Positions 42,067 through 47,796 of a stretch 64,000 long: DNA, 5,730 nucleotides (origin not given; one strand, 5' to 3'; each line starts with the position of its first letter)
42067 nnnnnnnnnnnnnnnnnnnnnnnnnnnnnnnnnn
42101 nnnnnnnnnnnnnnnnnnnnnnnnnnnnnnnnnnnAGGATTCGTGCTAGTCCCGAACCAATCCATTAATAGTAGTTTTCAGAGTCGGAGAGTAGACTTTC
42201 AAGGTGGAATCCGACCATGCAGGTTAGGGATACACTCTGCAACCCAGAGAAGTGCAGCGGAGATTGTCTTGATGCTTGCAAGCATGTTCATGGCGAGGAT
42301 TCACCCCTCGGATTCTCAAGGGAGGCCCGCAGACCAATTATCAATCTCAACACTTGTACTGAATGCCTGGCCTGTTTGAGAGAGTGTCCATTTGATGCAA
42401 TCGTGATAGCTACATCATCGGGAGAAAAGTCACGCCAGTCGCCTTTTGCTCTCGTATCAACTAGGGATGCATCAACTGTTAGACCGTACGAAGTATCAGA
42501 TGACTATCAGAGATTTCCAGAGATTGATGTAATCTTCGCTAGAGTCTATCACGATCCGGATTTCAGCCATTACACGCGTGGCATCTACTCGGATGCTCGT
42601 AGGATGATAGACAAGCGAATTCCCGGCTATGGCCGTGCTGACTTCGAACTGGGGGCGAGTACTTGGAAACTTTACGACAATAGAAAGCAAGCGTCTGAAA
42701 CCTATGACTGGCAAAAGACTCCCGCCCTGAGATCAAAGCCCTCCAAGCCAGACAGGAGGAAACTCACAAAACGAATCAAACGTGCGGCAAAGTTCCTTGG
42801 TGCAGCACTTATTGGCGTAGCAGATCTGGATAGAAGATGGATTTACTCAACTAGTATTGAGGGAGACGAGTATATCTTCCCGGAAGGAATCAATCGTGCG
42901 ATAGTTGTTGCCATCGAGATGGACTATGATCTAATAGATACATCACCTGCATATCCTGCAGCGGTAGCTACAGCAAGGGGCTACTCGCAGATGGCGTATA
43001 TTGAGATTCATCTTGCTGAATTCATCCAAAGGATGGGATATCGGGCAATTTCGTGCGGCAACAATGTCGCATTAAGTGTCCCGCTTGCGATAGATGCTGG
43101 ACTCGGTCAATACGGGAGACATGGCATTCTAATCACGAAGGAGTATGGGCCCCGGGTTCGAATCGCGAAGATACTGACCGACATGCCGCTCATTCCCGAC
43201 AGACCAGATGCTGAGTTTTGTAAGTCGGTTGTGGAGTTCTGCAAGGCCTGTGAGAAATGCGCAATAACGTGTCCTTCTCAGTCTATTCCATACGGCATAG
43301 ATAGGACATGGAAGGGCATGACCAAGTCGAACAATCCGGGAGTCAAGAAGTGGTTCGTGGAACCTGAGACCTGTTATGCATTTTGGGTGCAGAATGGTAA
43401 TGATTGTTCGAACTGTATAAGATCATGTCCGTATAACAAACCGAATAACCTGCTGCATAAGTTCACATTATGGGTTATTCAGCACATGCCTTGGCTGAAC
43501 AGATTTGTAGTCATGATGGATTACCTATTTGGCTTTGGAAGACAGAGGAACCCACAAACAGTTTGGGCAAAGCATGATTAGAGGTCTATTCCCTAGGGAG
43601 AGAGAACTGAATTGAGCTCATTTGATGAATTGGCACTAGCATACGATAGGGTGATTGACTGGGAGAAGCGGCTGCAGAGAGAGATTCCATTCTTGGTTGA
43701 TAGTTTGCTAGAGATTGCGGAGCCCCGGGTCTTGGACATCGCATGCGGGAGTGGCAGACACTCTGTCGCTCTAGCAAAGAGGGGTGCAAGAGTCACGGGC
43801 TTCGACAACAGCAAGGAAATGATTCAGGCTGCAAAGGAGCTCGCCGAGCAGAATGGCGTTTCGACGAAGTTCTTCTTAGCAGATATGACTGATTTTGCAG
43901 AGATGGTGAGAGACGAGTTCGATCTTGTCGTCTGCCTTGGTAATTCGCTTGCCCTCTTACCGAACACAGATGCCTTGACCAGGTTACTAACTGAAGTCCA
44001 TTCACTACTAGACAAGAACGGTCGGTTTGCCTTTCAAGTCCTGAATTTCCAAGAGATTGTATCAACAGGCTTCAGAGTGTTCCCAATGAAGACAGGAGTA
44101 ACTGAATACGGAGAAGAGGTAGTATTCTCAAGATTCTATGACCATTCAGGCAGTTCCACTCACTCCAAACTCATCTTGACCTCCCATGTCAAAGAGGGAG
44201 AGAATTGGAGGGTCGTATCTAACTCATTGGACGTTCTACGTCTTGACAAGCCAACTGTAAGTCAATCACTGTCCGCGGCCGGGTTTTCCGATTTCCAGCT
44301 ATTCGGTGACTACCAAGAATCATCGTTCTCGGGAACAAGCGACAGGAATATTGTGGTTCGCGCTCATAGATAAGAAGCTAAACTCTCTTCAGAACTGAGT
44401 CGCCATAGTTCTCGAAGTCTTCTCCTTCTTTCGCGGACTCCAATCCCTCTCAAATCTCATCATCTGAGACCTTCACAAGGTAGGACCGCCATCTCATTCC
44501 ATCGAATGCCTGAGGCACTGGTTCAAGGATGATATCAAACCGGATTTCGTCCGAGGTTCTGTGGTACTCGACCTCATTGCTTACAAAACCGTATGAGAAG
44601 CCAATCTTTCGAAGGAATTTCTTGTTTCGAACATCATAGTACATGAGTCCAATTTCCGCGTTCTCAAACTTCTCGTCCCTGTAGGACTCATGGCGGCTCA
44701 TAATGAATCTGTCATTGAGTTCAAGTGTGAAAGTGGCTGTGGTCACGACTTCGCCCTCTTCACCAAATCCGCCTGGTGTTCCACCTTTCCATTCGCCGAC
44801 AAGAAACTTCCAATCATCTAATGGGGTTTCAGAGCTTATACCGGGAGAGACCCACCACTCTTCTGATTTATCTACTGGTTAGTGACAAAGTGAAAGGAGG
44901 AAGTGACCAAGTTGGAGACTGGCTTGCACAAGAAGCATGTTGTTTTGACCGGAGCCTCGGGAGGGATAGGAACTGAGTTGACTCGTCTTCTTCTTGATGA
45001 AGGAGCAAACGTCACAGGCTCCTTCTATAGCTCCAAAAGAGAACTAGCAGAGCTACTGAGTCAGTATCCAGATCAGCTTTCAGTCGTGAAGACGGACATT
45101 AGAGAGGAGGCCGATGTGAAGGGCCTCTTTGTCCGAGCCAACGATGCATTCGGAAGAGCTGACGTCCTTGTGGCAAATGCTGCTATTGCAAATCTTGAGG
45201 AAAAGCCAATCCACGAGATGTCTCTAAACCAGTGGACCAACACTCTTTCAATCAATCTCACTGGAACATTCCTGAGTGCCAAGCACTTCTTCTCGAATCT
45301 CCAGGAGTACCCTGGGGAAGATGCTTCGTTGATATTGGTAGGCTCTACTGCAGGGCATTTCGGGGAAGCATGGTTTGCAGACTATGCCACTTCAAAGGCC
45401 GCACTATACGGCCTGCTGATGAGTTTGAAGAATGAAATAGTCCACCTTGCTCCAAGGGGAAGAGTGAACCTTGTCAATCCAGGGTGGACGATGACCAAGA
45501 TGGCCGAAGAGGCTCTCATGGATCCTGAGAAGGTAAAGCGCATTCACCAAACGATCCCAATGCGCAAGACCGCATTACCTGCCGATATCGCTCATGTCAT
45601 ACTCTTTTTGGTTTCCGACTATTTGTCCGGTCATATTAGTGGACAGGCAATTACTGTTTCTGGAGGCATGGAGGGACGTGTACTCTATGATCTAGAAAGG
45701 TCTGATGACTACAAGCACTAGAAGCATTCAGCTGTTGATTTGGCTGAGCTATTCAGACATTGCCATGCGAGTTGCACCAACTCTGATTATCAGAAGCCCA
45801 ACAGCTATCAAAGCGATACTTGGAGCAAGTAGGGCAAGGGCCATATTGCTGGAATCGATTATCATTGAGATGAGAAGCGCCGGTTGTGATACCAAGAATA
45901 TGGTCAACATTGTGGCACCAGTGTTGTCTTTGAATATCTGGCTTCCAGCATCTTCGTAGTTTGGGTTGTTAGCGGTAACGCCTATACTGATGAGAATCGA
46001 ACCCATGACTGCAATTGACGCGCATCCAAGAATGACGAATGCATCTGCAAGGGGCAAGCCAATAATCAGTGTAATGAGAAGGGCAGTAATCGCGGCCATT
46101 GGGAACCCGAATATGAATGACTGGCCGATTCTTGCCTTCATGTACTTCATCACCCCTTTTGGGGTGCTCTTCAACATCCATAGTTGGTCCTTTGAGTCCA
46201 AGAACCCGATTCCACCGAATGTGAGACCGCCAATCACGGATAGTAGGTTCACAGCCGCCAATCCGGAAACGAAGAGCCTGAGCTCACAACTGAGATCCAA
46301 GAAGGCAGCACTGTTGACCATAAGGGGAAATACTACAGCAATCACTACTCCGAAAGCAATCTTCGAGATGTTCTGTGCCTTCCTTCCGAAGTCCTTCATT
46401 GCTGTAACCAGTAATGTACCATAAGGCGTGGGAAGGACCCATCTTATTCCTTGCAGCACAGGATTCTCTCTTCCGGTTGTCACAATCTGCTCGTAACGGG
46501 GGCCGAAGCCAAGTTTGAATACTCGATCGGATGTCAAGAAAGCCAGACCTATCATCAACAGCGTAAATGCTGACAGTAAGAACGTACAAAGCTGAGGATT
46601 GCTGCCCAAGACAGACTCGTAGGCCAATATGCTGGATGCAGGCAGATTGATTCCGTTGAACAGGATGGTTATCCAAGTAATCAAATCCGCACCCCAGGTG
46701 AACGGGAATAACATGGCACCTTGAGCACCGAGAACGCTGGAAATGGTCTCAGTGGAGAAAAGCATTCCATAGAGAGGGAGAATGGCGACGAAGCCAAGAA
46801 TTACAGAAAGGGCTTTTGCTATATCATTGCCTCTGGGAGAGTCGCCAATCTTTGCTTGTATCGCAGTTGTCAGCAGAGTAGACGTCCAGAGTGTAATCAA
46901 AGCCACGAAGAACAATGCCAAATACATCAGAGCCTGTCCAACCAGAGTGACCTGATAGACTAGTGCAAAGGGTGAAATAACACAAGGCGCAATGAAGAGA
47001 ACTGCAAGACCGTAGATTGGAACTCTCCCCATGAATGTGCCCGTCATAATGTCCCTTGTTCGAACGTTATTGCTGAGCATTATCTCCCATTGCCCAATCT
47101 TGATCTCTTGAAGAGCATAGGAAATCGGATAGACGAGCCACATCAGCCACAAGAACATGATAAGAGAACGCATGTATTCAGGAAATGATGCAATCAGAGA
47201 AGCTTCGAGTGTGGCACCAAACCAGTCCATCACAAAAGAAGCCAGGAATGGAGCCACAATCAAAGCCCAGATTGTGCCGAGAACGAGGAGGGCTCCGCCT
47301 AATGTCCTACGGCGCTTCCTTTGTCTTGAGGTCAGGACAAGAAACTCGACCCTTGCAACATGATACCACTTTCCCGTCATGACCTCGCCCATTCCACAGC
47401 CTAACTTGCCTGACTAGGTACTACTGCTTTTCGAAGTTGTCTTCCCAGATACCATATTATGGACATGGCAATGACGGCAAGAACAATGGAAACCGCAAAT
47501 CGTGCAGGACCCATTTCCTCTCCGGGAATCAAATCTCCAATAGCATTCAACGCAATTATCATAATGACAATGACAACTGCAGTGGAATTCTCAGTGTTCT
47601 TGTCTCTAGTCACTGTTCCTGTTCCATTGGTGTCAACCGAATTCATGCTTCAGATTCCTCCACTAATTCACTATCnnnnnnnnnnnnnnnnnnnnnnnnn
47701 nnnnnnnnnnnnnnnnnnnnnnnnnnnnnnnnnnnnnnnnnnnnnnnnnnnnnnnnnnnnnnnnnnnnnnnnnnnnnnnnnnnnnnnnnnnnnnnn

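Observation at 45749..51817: ABC-2 exporter operon embedding an extracytoplasmic C39/papain-like cysteine peptidase between two large paralogous permeases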

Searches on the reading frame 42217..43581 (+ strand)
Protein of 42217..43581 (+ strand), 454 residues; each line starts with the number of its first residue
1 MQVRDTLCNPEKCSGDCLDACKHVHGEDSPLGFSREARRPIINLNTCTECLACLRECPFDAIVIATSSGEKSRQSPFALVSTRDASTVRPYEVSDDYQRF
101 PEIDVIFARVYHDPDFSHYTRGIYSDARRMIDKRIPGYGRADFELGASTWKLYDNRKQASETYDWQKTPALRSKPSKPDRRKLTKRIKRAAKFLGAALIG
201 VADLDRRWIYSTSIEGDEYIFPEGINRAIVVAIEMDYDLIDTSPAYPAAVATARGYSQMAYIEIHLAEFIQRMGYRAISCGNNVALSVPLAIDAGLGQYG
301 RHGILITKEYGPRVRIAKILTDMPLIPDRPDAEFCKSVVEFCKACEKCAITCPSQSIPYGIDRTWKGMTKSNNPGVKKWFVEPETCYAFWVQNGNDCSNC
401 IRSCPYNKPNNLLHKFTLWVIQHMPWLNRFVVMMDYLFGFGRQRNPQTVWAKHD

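Call 18: search_protein_families(library=pfam, proteins=[window:42217-43581:+], max_evalue=0.1)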
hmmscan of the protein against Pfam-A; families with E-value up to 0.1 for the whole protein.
window:42217-43581:+ (454 aa): 11 families
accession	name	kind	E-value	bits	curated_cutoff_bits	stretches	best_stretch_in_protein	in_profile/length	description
PF12838.12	Fer4_7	-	7.1e-10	39.6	27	2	342-407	2-51/52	4Fe-4S dicluster domain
PF12837.12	Fer4_6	-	5.4e-07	29.7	25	1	41-62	3-24/24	4Fe-4S binding domain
PF13484.11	Fer4_16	-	9.9e-07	29.9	30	2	342-407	2-66/66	4Fe-4S double cluster binding domain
PF13237.11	Fer4_10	-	3.5e-06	27.3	25.5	1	40-68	2-32/53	4Fe-4S dicluster domain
PF00037.32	Fer4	-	6.4e-05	23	21.1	1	40-62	1-23/24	4Fe-4S binding domain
PF13486.11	Dehalogenase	-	0.00096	18.9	24.3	1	218-325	196-306/306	Reductive dehalogenase subunit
PF12797.12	Fer4_2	-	0.0013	19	24.5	1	39-59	2-22/22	4Fe-4S binding domain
PF13187.11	Fer4_9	-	0.002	18.6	27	1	12-62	4-52/52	4Fe-4S dicluster domain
PF13183.11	Fer4_8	-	0.025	15.6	27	0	44-59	2-17/68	4Fe-4S dicluster domain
PF12798.12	Fer4_3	-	0.036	15.4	27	1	47-61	1-15/15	4Fe-4S binding domain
PF13534.11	Fer4_17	-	0.074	14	22.2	0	337-354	41-58/61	4Fe-4S dicluster domain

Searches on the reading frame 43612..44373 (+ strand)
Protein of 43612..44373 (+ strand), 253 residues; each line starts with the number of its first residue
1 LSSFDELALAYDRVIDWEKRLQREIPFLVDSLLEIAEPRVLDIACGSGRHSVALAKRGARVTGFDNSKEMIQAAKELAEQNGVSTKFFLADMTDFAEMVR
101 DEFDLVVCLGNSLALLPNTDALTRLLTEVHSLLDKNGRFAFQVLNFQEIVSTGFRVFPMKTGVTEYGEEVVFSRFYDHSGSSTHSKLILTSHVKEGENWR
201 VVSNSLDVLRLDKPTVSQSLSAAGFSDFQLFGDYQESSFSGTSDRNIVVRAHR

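Call 18: search_protein_families(library=pfam, proteins=[window:43612-44373:+], max_evalue=0.1)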
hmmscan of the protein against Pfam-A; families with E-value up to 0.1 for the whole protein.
window:43612-44373:+ (253 aa): 25 families
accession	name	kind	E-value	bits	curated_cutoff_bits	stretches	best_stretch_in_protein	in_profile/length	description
PF13649.12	Methyltransf_25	-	4.2e-21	75.9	27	1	40-137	1-97/97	Methyltransferase domain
PF13847.12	Methyltransf_31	-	2.7e-19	69.7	27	1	39-145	6-113/145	Methyltransferase domain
PF08241.18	Methyltransf_11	-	3.2e-16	60.2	21.2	1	41-141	1-95/95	Methyltransferase domain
PF08242.18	Methyltransf_12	-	2e-12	48.1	30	1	41-139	1-98/98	Methyltransferase domain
PF13489.12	Methyltransf_23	-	2.9e-09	37.3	27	1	20-145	4-120/164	Methyltransferase domain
PF05175.20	MTS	-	5.4e-09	36.4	23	1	27-141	22-138/170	Methyltransferase small domain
PF06325.19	PrmA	-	6.7e-09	36.1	22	1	36-140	162-257/296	Ribosomal protein L11 methyltransferase (PrmA)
PF02353.26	CMAS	-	9.9e-06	25.5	27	1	39-145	65-168/273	Mycolic acid cyclopropane synthetase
PF03848.20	TehB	-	1e-05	25.5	20.4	1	35-107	29-100/193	Tellurite resistance protein TehB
PF01209.24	Ubie_methyltran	-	6.9e-05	22.7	20.1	1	36-152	47-160/233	ubiE/COQ5 methyltransferase family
PF09445.16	Methyltransf_15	-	0.00024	21.1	22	1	39-100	3-63/165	RNA cap guanine-N2 methyltransferase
PF13679.12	Methyltransf_32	-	0.0018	18.7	27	1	36-108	25-107/143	Methyltransferase domain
PF05724.17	TPMT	-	0.002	18.3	26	1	13-80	13-82/218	Thiopurine S-methyltransferase (TPMT)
PF01170.24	UPF0020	-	0.0051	17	22.3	1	56-139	74-162/197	RMKL-like, methyltransferase domain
PF00106.31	adh_short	-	0.012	15.5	26.6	1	52-99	18-65/195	short chain dehydrogenase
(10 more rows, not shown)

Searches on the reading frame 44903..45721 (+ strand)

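Call 18: search_protein_families(library=pfam, proteins=[window:44903-45721:+], max_evalue=0.1)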
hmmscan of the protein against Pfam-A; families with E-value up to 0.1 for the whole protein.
window:44903-45721:+ (272 aa): 7 families
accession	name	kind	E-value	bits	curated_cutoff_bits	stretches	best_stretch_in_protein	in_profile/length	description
PF13561.12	adh_short_C2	-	1.1e-43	150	27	1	17-256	1-235/236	Enoyl-(Acyl carrier protein) reductase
PF00106.31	adh_short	-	6.9e-38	130.5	26.6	1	11-204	1-190/195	short chain dehydrogenase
PF08659.16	KR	-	2.3e-09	37.9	22.6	1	13-172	3-160/180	KR domain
PF23441.1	SDR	-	5.8e-07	29.6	27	1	11-214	8-212/258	SDR-like rossmann domain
PF16363.11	GDP_Man_Dehyd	-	0.00097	19.1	27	1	15-78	2-73/332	GDP-mannose 4,6 dehydratase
PF13460.12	NAD_binding_10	-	0.0019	18.5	27.2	1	17-76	1-58/184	NAD(P)H-binding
PF01370.27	Epimerase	-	0.0021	18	20.9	1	13-78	1-62/240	NAD dependent epimerase/dehydratase family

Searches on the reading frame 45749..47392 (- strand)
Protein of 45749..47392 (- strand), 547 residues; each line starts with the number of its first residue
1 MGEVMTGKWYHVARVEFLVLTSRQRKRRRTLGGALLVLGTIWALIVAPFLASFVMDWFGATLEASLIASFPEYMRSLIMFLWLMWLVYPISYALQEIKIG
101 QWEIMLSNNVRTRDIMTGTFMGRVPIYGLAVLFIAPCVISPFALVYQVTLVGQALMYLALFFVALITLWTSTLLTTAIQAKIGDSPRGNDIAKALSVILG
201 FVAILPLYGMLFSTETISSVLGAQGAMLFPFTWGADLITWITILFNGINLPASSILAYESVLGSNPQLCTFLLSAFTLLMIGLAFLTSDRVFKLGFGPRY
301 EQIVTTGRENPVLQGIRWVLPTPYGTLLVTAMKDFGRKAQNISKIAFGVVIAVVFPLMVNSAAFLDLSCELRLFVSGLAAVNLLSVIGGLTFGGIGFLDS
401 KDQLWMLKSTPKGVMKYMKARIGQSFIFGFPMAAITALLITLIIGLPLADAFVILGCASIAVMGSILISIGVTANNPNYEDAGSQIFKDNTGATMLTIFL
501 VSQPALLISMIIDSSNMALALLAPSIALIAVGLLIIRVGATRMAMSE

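Call 3: search_protein_families(library=pfam, proteins=[window:45749-47392:-], max_evalue=1)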
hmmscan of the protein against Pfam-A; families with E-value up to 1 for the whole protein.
window:45749-47392:- (547 aa): 0 families

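Call 4: search_protein_families(library=ncbifam, proteins=[window:45749-47392:-], max_evalue=1)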
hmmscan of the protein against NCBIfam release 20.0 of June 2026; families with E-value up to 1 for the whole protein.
window:45749-47392:- (547 aa): 1 family
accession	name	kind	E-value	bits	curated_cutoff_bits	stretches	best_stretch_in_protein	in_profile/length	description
NF011758.0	PRK15211.1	equivalog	0.17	11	248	1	437-506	10-77/230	fimbrial chaperone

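Call 49: search_protein_families(library=padloc, proteins=[window:45749-47392:-], max_evalue=0.01)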
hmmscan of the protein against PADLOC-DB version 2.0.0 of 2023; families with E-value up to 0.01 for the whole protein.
window:45749-47392:- (547 aa): 0 families

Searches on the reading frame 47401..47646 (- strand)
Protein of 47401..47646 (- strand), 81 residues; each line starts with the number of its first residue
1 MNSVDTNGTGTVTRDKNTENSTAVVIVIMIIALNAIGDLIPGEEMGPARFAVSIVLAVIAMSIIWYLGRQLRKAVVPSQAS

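Call 3: search_protein_families(library=pfam, proteins=[window:47401-47646:-], max_evalue=1)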
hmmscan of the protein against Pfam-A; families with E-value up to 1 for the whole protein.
window:47401-47646:- (81 aa): 3 families
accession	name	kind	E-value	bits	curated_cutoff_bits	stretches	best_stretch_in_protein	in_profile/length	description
PF00119.25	ATP-synt_A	-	0.0025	18.1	33.9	1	21-70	60-108/217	ATP synthase A chain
PF03023.19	MurJ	-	0.018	14.1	27.4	1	19-70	349-401/451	Lipid II flippase MurJ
PF09049.15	SNN_transmemb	-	0.065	13.8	25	1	22-42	9-30/32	Stannin transmembrane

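Call 4: search_protein_families(library=ncbifam, proteins=[window:47401-47646:-], max_evalue=1)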
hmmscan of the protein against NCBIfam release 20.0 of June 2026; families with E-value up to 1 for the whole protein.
window:47401-47646:- (81 aa): 0 families

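Call 49: search_protein_families(library=padloc, proteins=[window:47401-47646:-], max_evalue=0.01)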
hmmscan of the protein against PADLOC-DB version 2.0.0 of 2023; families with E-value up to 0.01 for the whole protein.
window:47401-47646:- (81 aa): 0 families
